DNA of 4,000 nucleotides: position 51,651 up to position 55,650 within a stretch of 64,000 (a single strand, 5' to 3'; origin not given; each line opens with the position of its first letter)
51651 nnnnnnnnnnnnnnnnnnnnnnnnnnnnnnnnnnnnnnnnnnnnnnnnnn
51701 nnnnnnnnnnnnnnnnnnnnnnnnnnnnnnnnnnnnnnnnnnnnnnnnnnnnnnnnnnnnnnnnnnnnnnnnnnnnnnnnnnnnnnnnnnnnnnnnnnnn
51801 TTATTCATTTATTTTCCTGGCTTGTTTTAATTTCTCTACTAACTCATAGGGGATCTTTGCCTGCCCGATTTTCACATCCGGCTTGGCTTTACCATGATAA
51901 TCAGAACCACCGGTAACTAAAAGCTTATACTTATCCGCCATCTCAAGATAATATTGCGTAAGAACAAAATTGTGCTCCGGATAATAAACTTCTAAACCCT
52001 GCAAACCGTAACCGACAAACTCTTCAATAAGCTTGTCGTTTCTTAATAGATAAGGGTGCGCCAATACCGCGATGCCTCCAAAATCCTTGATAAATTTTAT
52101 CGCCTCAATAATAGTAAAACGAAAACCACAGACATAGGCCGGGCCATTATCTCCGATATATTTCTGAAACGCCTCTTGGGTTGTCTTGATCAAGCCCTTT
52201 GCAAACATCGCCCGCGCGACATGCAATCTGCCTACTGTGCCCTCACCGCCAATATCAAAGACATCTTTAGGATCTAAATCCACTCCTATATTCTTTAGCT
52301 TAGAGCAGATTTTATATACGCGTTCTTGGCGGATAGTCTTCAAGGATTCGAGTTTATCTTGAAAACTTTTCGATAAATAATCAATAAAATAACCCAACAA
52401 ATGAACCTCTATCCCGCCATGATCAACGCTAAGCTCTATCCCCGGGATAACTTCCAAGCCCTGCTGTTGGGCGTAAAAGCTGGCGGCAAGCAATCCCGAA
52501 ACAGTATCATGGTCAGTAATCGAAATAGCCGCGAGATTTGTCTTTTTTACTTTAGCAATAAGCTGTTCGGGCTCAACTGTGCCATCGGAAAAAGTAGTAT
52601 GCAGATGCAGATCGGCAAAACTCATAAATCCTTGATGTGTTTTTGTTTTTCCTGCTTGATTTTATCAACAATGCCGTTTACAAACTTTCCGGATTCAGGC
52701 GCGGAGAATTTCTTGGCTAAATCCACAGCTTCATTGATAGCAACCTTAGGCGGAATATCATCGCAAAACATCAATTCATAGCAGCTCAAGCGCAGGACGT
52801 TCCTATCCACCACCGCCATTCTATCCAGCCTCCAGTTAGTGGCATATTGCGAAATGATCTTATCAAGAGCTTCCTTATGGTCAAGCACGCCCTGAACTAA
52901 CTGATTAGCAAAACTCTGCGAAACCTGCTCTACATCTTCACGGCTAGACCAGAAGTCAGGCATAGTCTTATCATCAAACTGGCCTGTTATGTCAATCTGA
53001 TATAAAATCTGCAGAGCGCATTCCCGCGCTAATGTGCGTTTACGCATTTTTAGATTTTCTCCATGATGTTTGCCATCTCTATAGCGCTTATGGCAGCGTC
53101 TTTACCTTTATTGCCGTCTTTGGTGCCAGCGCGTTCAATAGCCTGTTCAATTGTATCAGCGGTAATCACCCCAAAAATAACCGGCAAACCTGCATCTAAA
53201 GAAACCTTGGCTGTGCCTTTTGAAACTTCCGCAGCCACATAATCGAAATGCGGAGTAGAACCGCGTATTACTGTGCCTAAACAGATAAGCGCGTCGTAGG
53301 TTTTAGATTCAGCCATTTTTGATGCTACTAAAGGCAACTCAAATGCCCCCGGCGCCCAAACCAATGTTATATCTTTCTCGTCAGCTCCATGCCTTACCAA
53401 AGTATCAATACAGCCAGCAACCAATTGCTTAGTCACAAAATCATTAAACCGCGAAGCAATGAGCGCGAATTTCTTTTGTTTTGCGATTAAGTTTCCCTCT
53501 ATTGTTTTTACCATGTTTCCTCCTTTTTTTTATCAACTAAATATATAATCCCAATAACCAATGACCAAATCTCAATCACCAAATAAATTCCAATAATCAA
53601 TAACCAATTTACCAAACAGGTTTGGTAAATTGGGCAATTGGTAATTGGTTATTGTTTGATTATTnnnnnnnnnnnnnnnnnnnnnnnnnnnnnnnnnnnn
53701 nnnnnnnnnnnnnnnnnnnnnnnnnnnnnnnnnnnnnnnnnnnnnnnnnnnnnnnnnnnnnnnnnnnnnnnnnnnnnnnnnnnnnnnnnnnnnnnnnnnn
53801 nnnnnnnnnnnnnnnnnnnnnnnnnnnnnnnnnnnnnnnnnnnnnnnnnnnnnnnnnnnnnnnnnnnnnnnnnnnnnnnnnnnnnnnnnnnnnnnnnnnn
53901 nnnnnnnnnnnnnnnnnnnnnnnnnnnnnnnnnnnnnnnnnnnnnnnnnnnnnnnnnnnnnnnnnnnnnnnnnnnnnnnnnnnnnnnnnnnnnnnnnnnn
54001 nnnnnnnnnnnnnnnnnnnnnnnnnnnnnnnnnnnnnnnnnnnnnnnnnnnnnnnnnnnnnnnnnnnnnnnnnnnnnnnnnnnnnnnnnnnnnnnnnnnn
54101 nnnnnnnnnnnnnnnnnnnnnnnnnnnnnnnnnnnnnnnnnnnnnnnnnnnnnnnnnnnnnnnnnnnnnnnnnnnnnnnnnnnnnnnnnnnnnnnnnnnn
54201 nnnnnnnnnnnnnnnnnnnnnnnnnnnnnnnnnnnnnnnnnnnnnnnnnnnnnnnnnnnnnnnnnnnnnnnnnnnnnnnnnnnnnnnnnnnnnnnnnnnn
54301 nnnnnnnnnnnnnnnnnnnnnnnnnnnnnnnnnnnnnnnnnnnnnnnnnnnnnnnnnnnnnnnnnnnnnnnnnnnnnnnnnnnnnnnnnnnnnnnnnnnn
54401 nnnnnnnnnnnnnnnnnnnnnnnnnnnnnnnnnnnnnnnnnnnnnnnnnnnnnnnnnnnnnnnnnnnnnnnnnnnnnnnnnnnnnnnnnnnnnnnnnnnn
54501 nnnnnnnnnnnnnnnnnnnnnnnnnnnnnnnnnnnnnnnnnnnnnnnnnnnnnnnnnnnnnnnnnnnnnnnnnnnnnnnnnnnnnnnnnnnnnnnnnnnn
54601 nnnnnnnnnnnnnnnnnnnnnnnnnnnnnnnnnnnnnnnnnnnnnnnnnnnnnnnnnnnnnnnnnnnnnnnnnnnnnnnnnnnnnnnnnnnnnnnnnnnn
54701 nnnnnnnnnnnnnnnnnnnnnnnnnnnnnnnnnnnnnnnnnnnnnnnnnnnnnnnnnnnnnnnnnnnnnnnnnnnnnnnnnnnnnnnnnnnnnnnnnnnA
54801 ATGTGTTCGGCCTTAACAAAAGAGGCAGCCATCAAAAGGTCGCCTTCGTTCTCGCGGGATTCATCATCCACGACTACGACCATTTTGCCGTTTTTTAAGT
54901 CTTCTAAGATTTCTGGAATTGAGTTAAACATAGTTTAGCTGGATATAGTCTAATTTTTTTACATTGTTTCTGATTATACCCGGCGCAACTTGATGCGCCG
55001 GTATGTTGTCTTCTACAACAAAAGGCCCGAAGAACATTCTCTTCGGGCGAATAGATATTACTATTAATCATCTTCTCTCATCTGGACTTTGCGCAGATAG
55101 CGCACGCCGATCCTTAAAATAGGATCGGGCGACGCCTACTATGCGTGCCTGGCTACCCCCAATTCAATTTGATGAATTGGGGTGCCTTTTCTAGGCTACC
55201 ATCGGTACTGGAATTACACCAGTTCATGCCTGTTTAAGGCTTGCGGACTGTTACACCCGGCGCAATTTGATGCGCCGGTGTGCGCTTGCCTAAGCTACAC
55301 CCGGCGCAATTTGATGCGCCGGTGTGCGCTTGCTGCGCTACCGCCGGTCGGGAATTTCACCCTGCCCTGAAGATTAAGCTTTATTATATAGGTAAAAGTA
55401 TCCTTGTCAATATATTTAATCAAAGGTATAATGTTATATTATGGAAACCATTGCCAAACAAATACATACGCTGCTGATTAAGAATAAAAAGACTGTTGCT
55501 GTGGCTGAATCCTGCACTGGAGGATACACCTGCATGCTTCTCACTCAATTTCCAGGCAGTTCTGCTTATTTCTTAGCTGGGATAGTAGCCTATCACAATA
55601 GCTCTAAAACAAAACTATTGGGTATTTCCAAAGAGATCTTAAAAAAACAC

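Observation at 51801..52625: PHP-family phosphatase translationally coupled within the riboflavin operon: candidate ARPP phosphatase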

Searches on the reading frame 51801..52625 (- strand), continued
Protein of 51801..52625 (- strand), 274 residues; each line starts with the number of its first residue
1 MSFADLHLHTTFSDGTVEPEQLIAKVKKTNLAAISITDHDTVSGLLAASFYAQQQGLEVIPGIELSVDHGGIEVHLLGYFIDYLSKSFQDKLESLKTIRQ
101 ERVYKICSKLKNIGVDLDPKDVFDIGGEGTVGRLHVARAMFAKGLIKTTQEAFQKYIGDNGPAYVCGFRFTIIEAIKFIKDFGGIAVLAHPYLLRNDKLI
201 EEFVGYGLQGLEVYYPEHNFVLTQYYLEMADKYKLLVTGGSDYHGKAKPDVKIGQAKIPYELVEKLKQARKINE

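Call 61: fold_search(model_id=the predicted structure, library=pdb)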
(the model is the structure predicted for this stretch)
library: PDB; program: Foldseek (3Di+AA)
matches with E <= 10: 1248; with E <= 0.001: 36
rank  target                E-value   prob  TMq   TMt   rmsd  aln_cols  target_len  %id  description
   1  9etk                  1.1e-23  1.00  0.84  0.82   2.5       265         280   31  Crystal structure of Vibrio cholerae RNase AM (released 2024-09-11)
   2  3e0f                  3.9e-23  1.00  0.83  0.80   3.0       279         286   29  Crystal structure of a putative metal-dependent phosphoesterase (bad_1165) from bifidobacterium adolescentis atcc 15703  (released 2008-09-02)
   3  3o0f                  8.0e-23  1.00  0.82  0.79   3.0       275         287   29  Crystal structure of a putative metal-dependent phosphoesterase (BAD_1165) from bifidobacterium adolescentis atcc 15703  (released 2010-08-25)
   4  2yb1                  1.3e-22  1.00  0.83  0.80   3.2       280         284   28  Structure of an amidohydrolase from Chromobacterium violaceum (EFI target EFI-500202) with bound Mn, AMP and phosphate. (released 2011-03-16)
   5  7ug9                  2.7e-15  1.00  0.58  0.77   6.5       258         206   22  Crystal structure of RNase AM PHP domain (released 2022-08-31)
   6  2hnh                  2.2e-07  1.00  0.47  0.15   8.5       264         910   16  Crystal structure of the catalytic alpha subunit of E. coli replicative DNA polymerase III (released 2006-09-19)
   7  3e38_A                3.6e-07  1.00  0.48  0.39   7.9       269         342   14  CRYSTAL STRUCTURE OF A TWO-DOMAIN PROTEIN CONTAINING PREDICTED PHP-LIKE METAL-DEPENDENT PHOSPHOESTERASE (BVU_3505) FRO (released 2008-10-07)
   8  4jom                  3.8e-07  1.00  0.47  0.16   8.5       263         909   17  Structure of E. coli Pol III 3mPHP mutant (released 2013-05-29)
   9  2anu_A                4.6e-07  1.00  0.47  0.56   6.3       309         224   13  Crystal structure of Predicted metal-dependent phosphoesterase (PHP family) (tm0559) from THERMOTOGA MARITIMA at 2.40  (released 2005-10-18)
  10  2anu_B                4.6e-07  1.00  0.41  0.50   7.7       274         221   14  Crystal structure of Predicted metal-dependent phosphoesterase (PHP family) (tm0559) from THERMOTOGA MARITIMA at 2.40  (released 2005-10-18)
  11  3e38_B                5.8e-07  1.00  0.50  0.40   5.7       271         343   15  CRYSTAL STRUCTURE OF A TWO-DOMAIN PROTEIN CONTAINING PREDICTED PHP-LIKE METAL-DEPENDENT PHOSPHOESTERASE (BVU_3505) FRO (released 2008-10-07)
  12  2anu_E                7.3e-07  1.00  0.42  0.51   6.3       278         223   14  Crystal structure of Predicted metal-dependent phosphoesterase (PHP family) (tm0559) from THERMOTOGA MARITIMA at 2.40  (released 2005-10-18)
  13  2anu_C                7.8e-07  1.00  0.43  0.52   5.6       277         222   13  Crystal structure of Predicted metal-dependent phosphoesterase (PHP family) (tm0559) from THERMOTOGA MARITIMA at 2.40  (released 2005-10-18)
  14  2anu_D                8.2e-07  1.00  0.41  0.50   7.9       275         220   13  Crystal structure of Predicted metal-dependent phosphoesterase (PHP family) (tm0559) from THERMOTOGA MARITIMA at 2.40  (released 2005-10-18)
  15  4gx8_B                9.3e-07  1.00  0.47  0.42   9.9       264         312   14  Crystal structure of a DNA polymerase III alpha-epsilon chimera (released 2013-04-03)
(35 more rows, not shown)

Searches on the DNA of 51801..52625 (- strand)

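Call 33: search_rna_families(sources=[L001, L002, L003, L004, L005, L028, L030, L033], threshold=gathering)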
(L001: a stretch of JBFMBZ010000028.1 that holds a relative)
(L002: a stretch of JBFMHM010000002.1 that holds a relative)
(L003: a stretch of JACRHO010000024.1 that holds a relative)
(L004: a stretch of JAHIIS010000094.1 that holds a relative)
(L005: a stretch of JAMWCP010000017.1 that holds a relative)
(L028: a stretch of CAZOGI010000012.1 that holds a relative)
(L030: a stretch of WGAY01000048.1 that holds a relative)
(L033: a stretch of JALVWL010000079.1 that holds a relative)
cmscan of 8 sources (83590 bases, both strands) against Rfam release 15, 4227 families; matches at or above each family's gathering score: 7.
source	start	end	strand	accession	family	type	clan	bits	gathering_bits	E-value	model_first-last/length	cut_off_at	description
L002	3730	3853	+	RF00050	FMN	Cis-reg; riboswitch;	-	102.6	66.2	1.4e-22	1-138/138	no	FMN riboswitch aptamer (RFN element)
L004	2654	2777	+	RF00050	FMN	Cis-reg; riboswitch;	-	102.4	66.2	1.5e-22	1-138/138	no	FMN riboswitch aptamer (RFN element)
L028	3463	3575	+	RF00050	FMN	Cis-reg; riboswitch;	-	79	66.2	3.8e-16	1-138/138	no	FMN riboswitch aptamer (RFN element)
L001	3403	3516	+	RF00050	FMN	Cis-reg; riboswitch;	-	75.9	66.2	2.6e-15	1-138/138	no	FMN riboswitch aptamer (RFN element)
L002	8506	8579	+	RF00005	tRNA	Gene; tRNA;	CL00001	68.4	29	1.1e-12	1-71/71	no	tRNA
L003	2409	2483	+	RF00005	tRNA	Gene; tRNA;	CL00001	66.6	29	3.6e-12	1-71/71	no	tRNA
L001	8950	9024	+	RF00005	tRNA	Gene; tRNA;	CL00001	64.4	29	1.4e-11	1-71/71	no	tRNA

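Call 34: search_rna_families(sources=[L006, L007, L008, L009, L010, L016, L022, L031, L037, L040], threshold=gathering)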
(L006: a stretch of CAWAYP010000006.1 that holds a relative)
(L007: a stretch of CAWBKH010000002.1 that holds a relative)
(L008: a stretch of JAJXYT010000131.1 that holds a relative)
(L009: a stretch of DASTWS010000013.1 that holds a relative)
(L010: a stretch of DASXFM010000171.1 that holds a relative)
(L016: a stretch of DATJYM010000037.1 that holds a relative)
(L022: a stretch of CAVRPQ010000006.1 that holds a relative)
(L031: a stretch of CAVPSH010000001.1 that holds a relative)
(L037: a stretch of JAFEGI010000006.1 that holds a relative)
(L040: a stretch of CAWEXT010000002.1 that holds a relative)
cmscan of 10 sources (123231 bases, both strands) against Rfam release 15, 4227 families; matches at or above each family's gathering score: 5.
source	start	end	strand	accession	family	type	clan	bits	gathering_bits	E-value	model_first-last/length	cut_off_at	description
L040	9536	9609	+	RF00005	tRNA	Gene; tRNA;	CL00001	68.5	29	1.5e-12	1-71/71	no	tRNA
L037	10842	10915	+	RF00005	tRNA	Gene; tRNA;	CL00001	66.8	29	4.6e-12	1-71/71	no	tRNA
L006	2144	2218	-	RF00005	tRNA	Gene; tRNA;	CL00001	63.5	29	3.8e-11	1-71/71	no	tRNA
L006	9944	10025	-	RF00005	tRNA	Gene; tRNA;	CL00001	53.3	29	2.4e-08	1-71/71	no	tRNA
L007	10681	10762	-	RF00005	tRNA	Gene; tRNA;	CL00001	52.3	29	4.5e-08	1-71/71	no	tRNA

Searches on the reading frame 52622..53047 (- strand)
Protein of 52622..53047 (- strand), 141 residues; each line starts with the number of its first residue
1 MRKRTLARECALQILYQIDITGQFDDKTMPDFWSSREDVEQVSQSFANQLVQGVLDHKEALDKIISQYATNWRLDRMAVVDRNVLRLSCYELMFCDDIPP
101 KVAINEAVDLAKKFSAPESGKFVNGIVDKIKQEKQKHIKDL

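Call 3: search_protein_families(library=pfam, proteins=[window:52622-53047:-])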
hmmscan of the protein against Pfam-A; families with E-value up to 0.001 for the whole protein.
window:52622-53047:- (141 aa): 1 family
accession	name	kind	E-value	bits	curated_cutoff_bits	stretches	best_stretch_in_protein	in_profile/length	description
PF01029.23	NusB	-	1.4e-41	142.4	23.1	1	7-131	3-132/133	NusB family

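Call 4: search_protein_families(library=ncbifam, proteins=[window:52622-53047:-])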
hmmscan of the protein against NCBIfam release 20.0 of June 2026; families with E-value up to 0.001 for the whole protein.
window:52622-53047:- (141 aa): 8 families
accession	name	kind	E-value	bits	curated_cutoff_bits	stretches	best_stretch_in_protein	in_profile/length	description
TIGR01951.1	nusB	equivalog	1.1e-44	151.9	88.35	1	4-133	2-130/131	transcription antitermination factor NusB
NF001223.0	PRK00202.1-1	equivalog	2.1e-33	115.4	131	1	3-134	8-144/146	transcription antitermination factor NusB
NF011494.0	PRK14902.1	equivalog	2.4e-24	86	319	1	6-139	4-134/444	16S rRNA (cytosine(967)-C(5))-methyltransferase RsmB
NF001230.0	PRK00202.2-5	equivalog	2.3e-18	66.5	132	1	7-134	25-151/165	transcription antitermination factor NusB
NF011493.0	PRK14901.1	equivalog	1.2e-14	54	540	1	5-136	3-131/447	16S rRNA (cytosine(967)-C(5))-methyltransferase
TIGR00563.1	rsmB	equivalog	1.9e-14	53.7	269.05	1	8-136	1-126/437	16S rRNA (cytosine(967)-C(5))-methyltransferase RsmB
NF011495.0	PRK14903.1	equivalog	6e-10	38.5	503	1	34-132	29-121/431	16S rRNA (cytosine(967)-C(5))-methyltransferase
NF008149.0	PRK10901.1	equivalog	3.8e-06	26.1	375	1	35-139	36-138/434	16S rRNA (cytosine(967)-C(5))-methyltransferase RsmB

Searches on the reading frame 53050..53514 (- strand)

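Call 3: search_protein_families(library=pfam, proteins=[window:53050-53514:-])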
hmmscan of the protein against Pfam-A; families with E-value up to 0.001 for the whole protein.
window:53050-53514:- (154 aa): 1 family
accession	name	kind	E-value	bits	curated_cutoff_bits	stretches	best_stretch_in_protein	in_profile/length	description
PF00885.24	DMRL_synthase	-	1.1e-58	197.5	26.7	1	14-151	2-138/139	6,7-dimethyl-8-ribityllumazine synthase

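Call 4: search_protein_families(library=ncbifam, proteins=[window:53050-53514:-])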
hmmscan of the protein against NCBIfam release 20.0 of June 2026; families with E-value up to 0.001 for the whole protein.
window:53050-53514:- (154 aa): 3 families
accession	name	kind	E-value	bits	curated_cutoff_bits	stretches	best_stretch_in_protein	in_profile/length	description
TIGR00114.1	lumazine-synth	equivalog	1.3e-53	180.8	84.6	1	15-150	2-137/138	6,7-dimethyl-8-ribityllumazine synthase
NF000814.0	PRK00061.2-2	equivalog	1.1e-28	100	174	1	9-153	13-157/160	6,7-dimethyl-8-ribityllumazine synthase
NF009084.0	PRK12419.1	equivalog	1.5e-18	66.8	160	1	10-153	10-156/166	6,7-dimethyl-8-ribityllumazine synthase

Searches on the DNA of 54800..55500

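Call 6: search_rna_families(source=window, start=54800, end=55500, threshold=evalue, max_evalue=10, show_alignments=2)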
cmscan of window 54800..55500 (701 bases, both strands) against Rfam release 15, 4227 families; matches with E-value up to 10: 7.
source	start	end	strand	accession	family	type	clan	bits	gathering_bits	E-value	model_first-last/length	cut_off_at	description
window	55180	55378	-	RF00050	FMN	Cis-reg; riboswitch;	-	54.6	66.2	1.4e-11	1-138/138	no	FMN riboswitch aptamer (RFN element)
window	55017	55114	-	RF02370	Trp_leader_2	Cis-reg; leader;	-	20.1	100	3.9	1-147/147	no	Bacillus tryptophan operon leader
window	55240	55288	-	RF03163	c4-a1b1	Gene; antisense;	CL00128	15.5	46.7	0.34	1-53/53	no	a1, b1 targets of C4 antisense RNA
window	55348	55407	-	RF02913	pemK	Cis-reg;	-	14.7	34.8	6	1-61/61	no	pemK RNA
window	55212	55275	-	RF01394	isrK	Gene; sRNA;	-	12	50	7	1-77/77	no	isrK Hfq binding RNA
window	54805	54871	-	RF01134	sR30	Gene; snRNA; snoRNA; CD-box;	-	10.9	38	5.1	1-57/57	no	Small nucleolar RNA sR30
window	54857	54869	-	RF01138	sR23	Gene; snRNA; snoRNA; CD-box;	-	10.2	45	8.5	1-54/54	no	Small nucleolar RNA sR23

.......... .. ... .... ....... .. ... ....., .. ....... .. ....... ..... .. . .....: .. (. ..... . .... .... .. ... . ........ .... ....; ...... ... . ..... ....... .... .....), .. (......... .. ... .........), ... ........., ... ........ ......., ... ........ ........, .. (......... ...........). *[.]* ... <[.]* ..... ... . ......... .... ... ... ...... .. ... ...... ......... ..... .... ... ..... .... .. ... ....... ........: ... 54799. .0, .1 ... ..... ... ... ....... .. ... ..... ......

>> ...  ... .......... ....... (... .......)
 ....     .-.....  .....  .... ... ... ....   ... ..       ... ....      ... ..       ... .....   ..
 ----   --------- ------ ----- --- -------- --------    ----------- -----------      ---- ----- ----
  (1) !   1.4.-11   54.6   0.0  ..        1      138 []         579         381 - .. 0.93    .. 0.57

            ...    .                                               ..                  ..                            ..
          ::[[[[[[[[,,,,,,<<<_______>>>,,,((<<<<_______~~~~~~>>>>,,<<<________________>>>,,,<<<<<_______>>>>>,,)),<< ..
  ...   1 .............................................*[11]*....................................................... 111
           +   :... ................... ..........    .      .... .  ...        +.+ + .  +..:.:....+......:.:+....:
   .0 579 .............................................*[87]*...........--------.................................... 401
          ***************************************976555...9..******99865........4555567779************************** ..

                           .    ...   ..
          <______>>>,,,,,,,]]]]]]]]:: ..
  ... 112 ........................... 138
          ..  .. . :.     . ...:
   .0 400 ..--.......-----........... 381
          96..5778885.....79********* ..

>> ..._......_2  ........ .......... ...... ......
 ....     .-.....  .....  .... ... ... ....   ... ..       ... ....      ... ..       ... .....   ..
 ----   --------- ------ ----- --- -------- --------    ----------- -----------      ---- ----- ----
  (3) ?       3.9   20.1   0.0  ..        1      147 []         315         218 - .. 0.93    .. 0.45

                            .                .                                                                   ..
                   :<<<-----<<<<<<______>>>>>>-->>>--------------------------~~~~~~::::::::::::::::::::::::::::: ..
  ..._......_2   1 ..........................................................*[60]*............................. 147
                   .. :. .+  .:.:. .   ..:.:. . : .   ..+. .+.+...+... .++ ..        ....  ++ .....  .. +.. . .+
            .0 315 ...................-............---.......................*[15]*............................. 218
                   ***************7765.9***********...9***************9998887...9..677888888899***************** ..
